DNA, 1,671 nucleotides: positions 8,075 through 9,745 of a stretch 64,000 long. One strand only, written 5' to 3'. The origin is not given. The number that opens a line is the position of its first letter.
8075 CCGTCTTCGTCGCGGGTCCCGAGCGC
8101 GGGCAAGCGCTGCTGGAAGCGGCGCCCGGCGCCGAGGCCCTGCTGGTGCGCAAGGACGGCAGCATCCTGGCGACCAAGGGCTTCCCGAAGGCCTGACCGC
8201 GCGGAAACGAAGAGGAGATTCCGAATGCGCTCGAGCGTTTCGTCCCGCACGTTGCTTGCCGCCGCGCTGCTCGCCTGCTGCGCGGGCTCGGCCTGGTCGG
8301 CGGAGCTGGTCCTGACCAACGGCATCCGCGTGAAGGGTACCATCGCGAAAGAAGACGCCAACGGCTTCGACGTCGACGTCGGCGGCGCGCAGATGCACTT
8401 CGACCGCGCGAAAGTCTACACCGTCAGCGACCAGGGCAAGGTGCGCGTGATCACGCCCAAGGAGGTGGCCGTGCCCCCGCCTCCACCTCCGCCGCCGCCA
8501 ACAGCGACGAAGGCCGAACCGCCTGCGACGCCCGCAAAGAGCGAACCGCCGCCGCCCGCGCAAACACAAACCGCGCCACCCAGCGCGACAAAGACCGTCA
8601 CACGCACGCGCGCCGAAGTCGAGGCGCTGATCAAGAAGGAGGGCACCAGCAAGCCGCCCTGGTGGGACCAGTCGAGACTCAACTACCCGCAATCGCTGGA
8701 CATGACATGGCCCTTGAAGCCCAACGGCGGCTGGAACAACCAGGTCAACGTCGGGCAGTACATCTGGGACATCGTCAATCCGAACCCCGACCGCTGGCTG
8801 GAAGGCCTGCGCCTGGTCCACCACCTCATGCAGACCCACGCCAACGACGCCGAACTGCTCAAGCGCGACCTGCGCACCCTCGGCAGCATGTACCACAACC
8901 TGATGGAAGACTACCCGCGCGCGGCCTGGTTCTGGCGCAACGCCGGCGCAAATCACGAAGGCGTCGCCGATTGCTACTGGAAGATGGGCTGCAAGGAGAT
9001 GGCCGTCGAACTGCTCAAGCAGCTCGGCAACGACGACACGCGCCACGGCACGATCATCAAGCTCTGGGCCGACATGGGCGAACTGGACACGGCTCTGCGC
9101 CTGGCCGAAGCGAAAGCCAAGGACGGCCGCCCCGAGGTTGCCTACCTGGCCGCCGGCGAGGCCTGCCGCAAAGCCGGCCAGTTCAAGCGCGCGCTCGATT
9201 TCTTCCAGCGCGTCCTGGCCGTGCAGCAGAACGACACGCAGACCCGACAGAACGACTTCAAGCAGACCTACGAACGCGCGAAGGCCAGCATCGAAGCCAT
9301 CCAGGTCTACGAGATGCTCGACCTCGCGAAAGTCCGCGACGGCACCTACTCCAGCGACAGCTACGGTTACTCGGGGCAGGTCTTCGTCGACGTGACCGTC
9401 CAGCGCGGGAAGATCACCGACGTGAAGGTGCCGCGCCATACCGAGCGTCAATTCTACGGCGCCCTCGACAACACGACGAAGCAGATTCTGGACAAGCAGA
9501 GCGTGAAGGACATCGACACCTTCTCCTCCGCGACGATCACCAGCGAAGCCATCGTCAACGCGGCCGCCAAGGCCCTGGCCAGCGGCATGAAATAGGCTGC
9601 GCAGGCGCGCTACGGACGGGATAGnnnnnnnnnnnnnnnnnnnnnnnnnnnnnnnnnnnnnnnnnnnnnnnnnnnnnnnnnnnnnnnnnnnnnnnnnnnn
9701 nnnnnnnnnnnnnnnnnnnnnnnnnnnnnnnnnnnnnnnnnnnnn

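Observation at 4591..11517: ECF sigma/anti-sigma operon driving a split NosR-like extracytoplasmic flavin + iron-sulfur module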

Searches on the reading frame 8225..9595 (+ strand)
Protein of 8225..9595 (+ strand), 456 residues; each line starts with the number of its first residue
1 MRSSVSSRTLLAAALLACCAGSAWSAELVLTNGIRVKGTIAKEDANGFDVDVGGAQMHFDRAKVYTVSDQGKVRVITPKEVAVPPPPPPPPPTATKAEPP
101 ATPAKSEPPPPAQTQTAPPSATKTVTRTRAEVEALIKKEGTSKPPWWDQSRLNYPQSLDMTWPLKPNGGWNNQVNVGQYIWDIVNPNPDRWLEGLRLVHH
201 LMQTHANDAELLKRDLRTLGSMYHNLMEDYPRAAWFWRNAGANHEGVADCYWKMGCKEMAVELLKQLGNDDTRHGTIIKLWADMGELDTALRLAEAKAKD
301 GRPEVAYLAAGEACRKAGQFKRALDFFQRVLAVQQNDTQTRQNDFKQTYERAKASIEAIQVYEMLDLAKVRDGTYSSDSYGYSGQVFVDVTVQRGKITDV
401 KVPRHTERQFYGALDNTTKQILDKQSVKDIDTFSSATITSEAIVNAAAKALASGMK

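Call 4: search_protein_families(library=pfam, proteins=[window:8225-9595:+], max_evalue=0.01)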
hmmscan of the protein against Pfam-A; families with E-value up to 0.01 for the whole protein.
window:8225-9595:+ (456 aa): 8 families
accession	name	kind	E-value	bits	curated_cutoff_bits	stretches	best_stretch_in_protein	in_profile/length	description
PF04205.19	FMN_bind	-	3.3e-13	50.5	22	1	381-451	1-76/77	FMN-binding domain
PF00515.34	TPR_1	-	3e-05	24.1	27.8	1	307-337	4-34/34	Tetratricopeptide repeat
PF07719.23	TPR_2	-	5.2e-05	23.5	27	1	306-336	3-33/34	Tetratricopeptide repeat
PF13176.12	TPR_7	-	0.00013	22.2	27.9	1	306-334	1-29/36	Tetratricopeptide repeat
PF14559.12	TPR_19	-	0.00076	20.2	25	0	284-338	4-59/68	Tetratricopeptide repeat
PF13424.12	TPR_12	-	0.0012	19.5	30.1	1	287-335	26-76/77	Tetratricopeptide repeat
PF12895.13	ANAPC3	-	0.0012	19.5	27.2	0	284-330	2-49/82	Anaphase-promoting complex, cyclosome, subunit 3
PF13181.12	TPR_8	-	0.0081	16.7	25.7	0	306-336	3-33/34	Tetratricopeptide repeat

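Call 5: search_protein_families(library=ncbifam, proteins=[window:8225-9595:+], max_evalue=0.01)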
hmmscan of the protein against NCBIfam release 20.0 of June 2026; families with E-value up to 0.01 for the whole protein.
window:8225-9595:+ (456 aa): 2 families
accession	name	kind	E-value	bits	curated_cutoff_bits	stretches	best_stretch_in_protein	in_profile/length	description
TIGR01947.1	rnfG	subfamily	1.6e-07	31.6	102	1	324-451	35-182/187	RnfABCDGE type electron transport complex subunit G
NF040983.1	BimA_second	exception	0.00013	21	600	1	75-128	88-143/381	trimeric autotransporter actin-nucleating factor BimA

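Call 11: find_homologous_proteins(query=window:8225-9592:+, max_evalue=0.001)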
Query window:8225-9592:+ (456 aa): 330 proteins with E <= 0.001 among 8000 candidates; the best 120 are listed.
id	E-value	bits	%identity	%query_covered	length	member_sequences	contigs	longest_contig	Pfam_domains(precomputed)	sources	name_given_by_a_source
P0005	1.3e-285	965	90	100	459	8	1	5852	PF04205.20,PF00515.35,PF13176.13,PF07719.24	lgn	-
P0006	1.1e-271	919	85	100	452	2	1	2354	PF04205.20,PF00515.35,PF13424.13,PF13176.13,PF07719.24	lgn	-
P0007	1.4e-147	510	50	91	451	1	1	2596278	PF04205.20,PF07719.24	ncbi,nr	ncbi:MAG: FMN-binding protein [Planctomycetota bacterium]|nr:FMN-binding protein [Planctomycetota ba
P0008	4.0e-130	453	49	95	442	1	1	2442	PF04205.20,PF13424.13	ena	-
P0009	1.4e-127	444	56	73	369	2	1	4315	PF14559.13,PF04205.20,PF00515.35,PF13176.13,PF13428.13,PF13181.13,PF07719.24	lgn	-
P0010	6.8e-122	426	55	74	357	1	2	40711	PF04205.20,PF00515.35,PF13424.13,PF13176.13,PF13428.13,PF13181.13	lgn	-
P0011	7.6e-121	422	56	73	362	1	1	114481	PF04205.20,PF13424.13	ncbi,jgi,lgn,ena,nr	ncbi:MAG TPA: FMN-binding protein [Planctomycetota bacterium]|nr:FMN-binding protein [Planctomycetot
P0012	9.2e-120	419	56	74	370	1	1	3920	PF04205.20,PF13424.13,PF13176.13,PF07719.24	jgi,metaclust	metaclust:\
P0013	1.8e-119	418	54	73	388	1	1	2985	PF04205.20,PF00515.35,PF12895.14,PF13424.13,PF13176.13,PF13432.13,PF13428.13,PF13181.13,PF07719.24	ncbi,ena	-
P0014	2.1e-118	414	55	73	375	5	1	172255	PF04205.20,PF00515.35,PF13424.13,PF13176.13,PF13428.13,PF13181.13,PF07719.24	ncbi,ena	-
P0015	2.3e-118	414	54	76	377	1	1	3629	PF04205.20,PF13424.13,PF13176.13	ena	-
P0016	3.2e-118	414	52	76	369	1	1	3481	PF04205.20,PF00515.35,PF13424.13,PF13176.13,PF13181.13,PF07719.24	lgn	-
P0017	4.4e-118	413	55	74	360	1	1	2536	PF04205.20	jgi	jgi:uncharacterized protein with FMN-binding domain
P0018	5.0e-118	413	55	73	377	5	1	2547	PF04205.20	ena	-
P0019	8.4e-118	412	55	73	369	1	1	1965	PF04205.20,PF13424.13,PF07719.24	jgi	jgi:uncharacterized protein with FMN-binding domain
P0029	2.8e-116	407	54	75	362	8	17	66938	PF04205.20,PF13424.13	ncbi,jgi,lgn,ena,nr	ncbi:MAG: FMN-binding protein [Phycisphaerae bacterium]|nr:FMN-binding protein [Phycisphaerae bacter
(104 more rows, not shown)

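Call 12: find_encoding_contigs(protein=P0007, flank=10000, max_places=1)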
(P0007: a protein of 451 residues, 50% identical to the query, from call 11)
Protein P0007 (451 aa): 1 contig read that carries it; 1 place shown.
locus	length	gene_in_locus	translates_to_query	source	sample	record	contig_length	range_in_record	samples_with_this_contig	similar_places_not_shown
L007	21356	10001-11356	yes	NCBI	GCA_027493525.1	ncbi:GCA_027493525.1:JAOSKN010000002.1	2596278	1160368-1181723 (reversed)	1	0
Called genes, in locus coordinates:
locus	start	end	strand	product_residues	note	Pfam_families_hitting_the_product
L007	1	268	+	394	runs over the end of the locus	PF01408:GFO_IDH_MocA, PF22725:GFO_IDH_MocA_C3 (faint)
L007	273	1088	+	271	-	PF01261:AP_endonuc_2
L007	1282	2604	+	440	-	PF06245:DUF1015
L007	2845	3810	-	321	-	PF03405:FA_desaturase_2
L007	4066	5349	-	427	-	PF04773:FecR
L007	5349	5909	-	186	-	PF04542:Sigma70_r2, PF08281:Sigma70_r4_2 (weak), PF04545:Sigma70_r4 (weak)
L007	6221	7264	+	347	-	PF02424:ApbE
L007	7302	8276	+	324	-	PF14559:TPR_19 (faint), PF00515:TPR_1 (faint), PF13424:TPR_12, PF13428:TPR_14 (faint), PF07719:TPR_2 (weak), PF04205:FMN_bind (weak)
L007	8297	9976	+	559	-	PF12801:Fer4_5 (weak), PF12838:Fer4_7 (faint), PF25160:LdpA_Fe-S-bd (faint), PF12801:Fer4_5 (weak), PF12797:Fer4_2 (faint), PF12837:Fer4_6 (faint), PF00037:Fer4 (weak), PF14697:Fer4_21 (weak), +3 more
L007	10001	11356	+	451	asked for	PF07719:TPR_2 (faint), PF04205:FMN_bind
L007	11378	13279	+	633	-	PF12801:Fer4_5, PF25160:LdpA_Fe-S-bd (faint), PF12801:Fer4_5, PF12797:Fer4_2 (faint), PF00037:Fer4 (weak), PF14697:Fer4_21 (weak), PF12838:Fer4_7 (weak), PF13187:Fer4_9 (weak), +3 more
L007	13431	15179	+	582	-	-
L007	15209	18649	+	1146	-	PF06452:CBM9_1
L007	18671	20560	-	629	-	PF12679:ABC2_membrane_2 (weak)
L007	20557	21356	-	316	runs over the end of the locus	PF00005:ABC_tran, PF13304:AAA_21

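Call 13: find_encoding_contigs(protein=P0011, flank=10000, max_places=1)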
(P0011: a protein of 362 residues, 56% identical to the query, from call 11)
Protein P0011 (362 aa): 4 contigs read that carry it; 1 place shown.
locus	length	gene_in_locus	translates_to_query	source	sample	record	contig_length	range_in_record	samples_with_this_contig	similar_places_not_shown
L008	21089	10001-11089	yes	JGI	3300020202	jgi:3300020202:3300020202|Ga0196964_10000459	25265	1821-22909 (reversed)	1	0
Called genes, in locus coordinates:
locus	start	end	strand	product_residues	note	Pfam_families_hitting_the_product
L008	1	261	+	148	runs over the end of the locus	-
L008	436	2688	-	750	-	PF01839:FG-GAP (faint), PF13517:FG-GAP_3, PF07593:UnbV_ASPIC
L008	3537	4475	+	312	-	PF06283:ThuA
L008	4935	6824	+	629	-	PF19974:TCAD9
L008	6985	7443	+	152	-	PF12728:HTH_17 (faint), PF00376:MerR, PF08281:Sigma70_r4_2 (faint), PF13411:MerR_1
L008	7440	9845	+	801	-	PF08487:VIT, PF13757:VIT_2, PF00092:VWA, PF13519:VWA_2, PF13768:VWA_3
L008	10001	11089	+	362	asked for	PF13424:TPR_12 (faint), PF04205:FMN_bind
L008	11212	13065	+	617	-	PF12801:Fer4_5 (weak), PF13484:Fer4_16 (faint), PF25160:LdpA_Fe-S-bd (faint), PF12801:Fer4_5 (weak), PF14697:Fer4_21 (weak), PF00037:Fer4 (weak), PF12838:Fer4_7 (weak), PF13187:Fer4_9 (weak), +3 more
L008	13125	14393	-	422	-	PF01839:FG-GAP (faint), PF16743:PliI (faint), PF13517:FG-GAP_3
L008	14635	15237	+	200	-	-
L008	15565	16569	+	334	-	PF13628:DUF4142, PF03713:DUF305 (faint)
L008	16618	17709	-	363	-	PF03781:FGE-sulfatase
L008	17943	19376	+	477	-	-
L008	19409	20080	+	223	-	-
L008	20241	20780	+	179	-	PF00227:Proteasome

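Call 14: find_encoding_contigs(protein=P0029, flank=10000, max_places=1)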
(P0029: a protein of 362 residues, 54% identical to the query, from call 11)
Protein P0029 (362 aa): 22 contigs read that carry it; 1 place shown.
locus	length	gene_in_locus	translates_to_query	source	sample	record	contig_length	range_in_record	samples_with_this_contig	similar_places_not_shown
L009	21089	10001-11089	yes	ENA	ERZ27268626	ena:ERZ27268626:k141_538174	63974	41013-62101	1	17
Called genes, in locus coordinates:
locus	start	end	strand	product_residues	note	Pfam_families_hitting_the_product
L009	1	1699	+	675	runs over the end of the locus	PF00580:UvrD-helicase, PF13245:AAA_19, PF13361:UvrD_C, PF13538:UvrD_C_2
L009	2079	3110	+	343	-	PF00356:LacI, PF00532:Peripla_BP_1, PF13407:Peripla_BP_4, PF13377:Peripla_BP_3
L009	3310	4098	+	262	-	PF07963:N_methyl (weak)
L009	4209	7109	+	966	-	PF13385:Laminin_G_3, PF00754:F5_F8_type_C, PF22633:F5_F8_type_C_2 (weak), PF13385:Laminin_G_3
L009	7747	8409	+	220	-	PF01047:MarR (weak), PF01726:LexA_DNA_bind, PF12802:MarR_2, PF21984:DnaD_N (weak), PF00717:Peptidase_S24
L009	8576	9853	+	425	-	PF13570:Beta-prop_ACSF4 (faint), PF13360:PQQ_2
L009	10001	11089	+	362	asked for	PF13424:TPR_12 (faint), PF04205:FMN_bind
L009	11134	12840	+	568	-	PF12801:Fer4_5, PF12797:Fer4_2 (faint), PF13183:Fer4_8 (faint), PF13484:Fer4_16 (faint), PF14697:Fer4_21 (faint), PF00037:Fer4 (weak), PF12838:Fer4_7 (weak), PF13187:Fer4_9 (weak), +3 more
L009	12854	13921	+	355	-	PF00795:CN_hydrolase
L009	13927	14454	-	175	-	PF00498:FHA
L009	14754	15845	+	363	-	PF16392:DUF5001 (weak)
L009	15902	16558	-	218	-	PF11172:DUF2959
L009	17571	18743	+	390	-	PF00245:Alk_phosphatase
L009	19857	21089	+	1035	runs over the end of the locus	?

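Call 17: find_related_loci(query=A1, collection=genome_contigs, flank=10000)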
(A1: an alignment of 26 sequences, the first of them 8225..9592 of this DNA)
Query A1 (456 aa) in genome_contigs; peptide patterns used: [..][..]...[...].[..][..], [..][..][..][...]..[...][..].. (x = any residue, [..] = any of these).
191 stretches matched a pattern; 96 encode a relative of the query (tblastn E <= 1e-3); the best 80 are kept; 80 distinct loci.
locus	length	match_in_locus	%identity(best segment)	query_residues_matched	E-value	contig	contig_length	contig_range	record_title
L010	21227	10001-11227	50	28-445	3e-133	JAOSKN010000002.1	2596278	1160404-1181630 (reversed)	MAG: Planctomycetota bacterium isolate FR_30 FR-Planctomycetota-2_s2, whole genome shotgun sequence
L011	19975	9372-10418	54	111-456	4e-126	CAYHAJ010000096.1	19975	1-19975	MAG TPA_asm: uncultured Pirellulales bacterium isolate ERP119294_co2_505 genome assembly, contig: k141_3320918, whole ge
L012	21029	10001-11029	54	115-456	5e-121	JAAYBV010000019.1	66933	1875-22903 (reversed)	MAG: Phycisphaerae bacterium isolate AS06rmzACSIP_359 44826_AS06, whole genome shotgun sequence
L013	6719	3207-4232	54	115-455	5e-120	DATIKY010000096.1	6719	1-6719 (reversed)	MAG TPA_asm: Sedimentisphaerales bacterium isolate SMAG_U15730 k141_50938, whole genome shotgun sequence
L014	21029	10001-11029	53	115-456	3e-119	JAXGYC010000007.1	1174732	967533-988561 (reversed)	MAG: Sedimentisphaerales bacterium isolate AnMBR.bin504 bin504_7, whole genome shotgun sequence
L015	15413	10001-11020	54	119-455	1e-118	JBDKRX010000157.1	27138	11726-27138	MAG: Phycisphaerales bacterium isolate 5_bin.222_R1 c_000000139074, whole genome shotgun sequence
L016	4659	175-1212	52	114-456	8e-120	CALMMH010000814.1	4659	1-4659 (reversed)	MAG TPA_asm: uncultured Phycisphaerales bacterium isolate SRR6284162_bin.47_CONCOCT_v1.1_MAG genome assembly, contig: ER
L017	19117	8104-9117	52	122-456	2e-118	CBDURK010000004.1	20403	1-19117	MAG TPA_asm: uncultured bacterium isolate SRR21487744_binner12_Refined_154 genome assembly, contig: ERZ25748493.613, who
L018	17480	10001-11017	51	120-456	1e-116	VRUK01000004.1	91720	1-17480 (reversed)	MAG: Planctomycetota bacterium isolate MohnsGC08_bin89 NODE_4_length_91720_cov_55.232860, whole genome shotgun sequence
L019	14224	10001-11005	52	125-456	3e-116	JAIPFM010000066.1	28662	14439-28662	MAG: Phycisphaerae bacterium isolate Tobar13.5m-G39 Tobar13-5m-C1817, whole genome shotgun sequence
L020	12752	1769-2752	53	127-456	5e-116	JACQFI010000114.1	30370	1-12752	MAG: Planctomycetota bacterium isolate NC_groundwater_1043_Pr1_S-0.65um_64_14 Montesol18_Sp65_coassembly_scaffold_127761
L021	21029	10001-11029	52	115-456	4e-116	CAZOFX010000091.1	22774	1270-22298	MAG TPA_asm: uncultured Pirellulales bacterium isolate SRP192927_co7_650 genome assembly, contig: NODE_3902_length_22774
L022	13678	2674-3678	51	125-456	2e-115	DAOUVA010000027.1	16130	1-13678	MAG TPA_asm: Phycisphaerae bacterium isolate CSMAG_837 CSMAG_837_k141_673636_length_16130_cov_14.9266, whole genome shot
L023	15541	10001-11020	50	112-456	1e-114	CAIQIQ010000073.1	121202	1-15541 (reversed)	MAG: uncultured Phycisphaerales bacterium isolate AM_bin-0306 genome assembly, contig: bin-0306:073/172, whole genome sh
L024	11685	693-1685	52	123-456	2e-114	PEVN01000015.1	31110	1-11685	MAG: Armatimonadetes bacterium CG06_land_8_20_14_3_00_66_21 CG06_land_8_20_14_3.00_150_scaffold_364_c, whole genome shot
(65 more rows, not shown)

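Call 33: predict_structure(alignment_id=A1)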
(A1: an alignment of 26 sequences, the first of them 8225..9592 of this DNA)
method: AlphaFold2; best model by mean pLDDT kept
length: 456 residues; sequences in the alignment: 26
mean_pLDDT: 84.2   pTM: 0.67
mean pLDDT of the five models: 84.2, 84.0, 83.5, 83.4, 82.0
residues with pLDDT >= 90: 269; 70-90: 111; 50-70: 32; < 50: 44
segments of 3 or more residues with pLDDT < 50: 1-5, 81-85, 91-122
pLDDT, mean of each block of 10 residues (from residue 1): 49 58 77 88 96 91 94 85 47 40 40 33 78 98 92 93 85 93 87 95 96 96 91 97 94 96 96 92 95 96 95 89 96 81 86 87 82 95 90 96 84 85 88 74 91 89
secondary structure, 60 per line:
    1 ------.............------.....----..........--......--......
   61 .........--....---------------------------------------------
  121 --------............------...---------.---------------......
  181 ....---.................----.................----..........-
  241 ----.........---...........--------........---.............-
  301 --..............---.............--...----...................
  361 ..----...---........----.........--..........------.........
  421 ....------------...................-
elements in order: H7-19 E26-30 E35-44 E47-52 E55-60 E64-69 E72-75 H129-140 H176-184 H188-204 H209-225 H230-239 H245-253 H257-267 H276-283 H287-299 H303-316 H320-332 H342-362 E373-380 E385-393 E396-405 H412-424 H437-455

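Call 83: search_solved_structures(query=window:8225-9592:+, max_evalue=0.01)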
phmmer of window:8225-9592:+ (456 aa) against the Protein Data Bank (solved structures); distinct sequences matched with E-value up to 0.01: 24.
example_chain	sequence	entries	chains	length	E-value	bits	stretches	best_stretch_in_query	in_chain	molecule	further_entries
6een_B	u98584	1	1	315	1.2e-11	47.4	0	272-363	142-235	Designer Pentatricopeptide Protein dPPR10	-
6een_A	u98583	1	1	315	3.6e-11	45.8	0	255-330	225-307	Designer Pentatricopeptide Protein dPPR10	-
5i9f_A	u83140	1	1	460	8.7e-11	44.6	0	269-355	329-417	pentatricopeptide repeat protein dPPR-U10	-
5i9h_A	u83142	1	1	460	1.1e-10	44.2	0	270-356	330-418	pentatricopeptide repeat protein dPPR-U8G2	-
5i9d_A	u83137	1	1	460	1.3e-10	44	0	270-355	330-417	pentatricopeptide repeat protein dPPR-U8A2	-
5i9g_C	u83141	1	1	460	1.9e-10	43.4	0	269-355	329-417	pentatricopeptide repeat protein dPPR-U8C2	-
6een_C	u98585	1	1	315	5.2e-10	42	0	271-330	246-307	Designer Pentatricopeptide Protein dPPR10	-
6een_D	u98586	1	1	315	5.9e-10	41.8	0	274-365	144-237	Designer Pentatricopeptide Protein dPPR10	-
9qhb_A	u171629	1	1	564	1.7e-09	40.3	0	223-363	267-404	Engineered tetratricopeptide repeat protein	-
7obi_A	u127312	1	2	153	5.8e-07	32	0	310-363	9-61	CTPR-rv4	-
4ozs_A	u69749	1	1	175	2.6e-06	29.8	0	253-329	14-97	Alpha solenoid protein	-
9qhc_A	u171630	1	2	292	5.1e-06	28.8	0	223-363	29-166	Engineered tetratricopeptide repeat protein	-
8bu0_A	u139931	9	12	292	5.3e-06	28.8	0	223-363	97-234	Consensus tetratricopeptide repeat protein | Crystal structure of an 8-repeat consensus TPR superhelix with Zinc. | Monomer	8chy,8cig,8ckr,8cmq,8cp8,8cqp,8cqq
9gzg_A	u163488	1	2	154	7.1e-06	28.4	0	284-363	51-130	Engineered CTPR protein with glutamic acids for conductivity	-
8p2b_A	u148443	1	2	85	6.1e-05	25.3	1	375-453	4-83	Clostridiaceae bacterium FMN4 domain 1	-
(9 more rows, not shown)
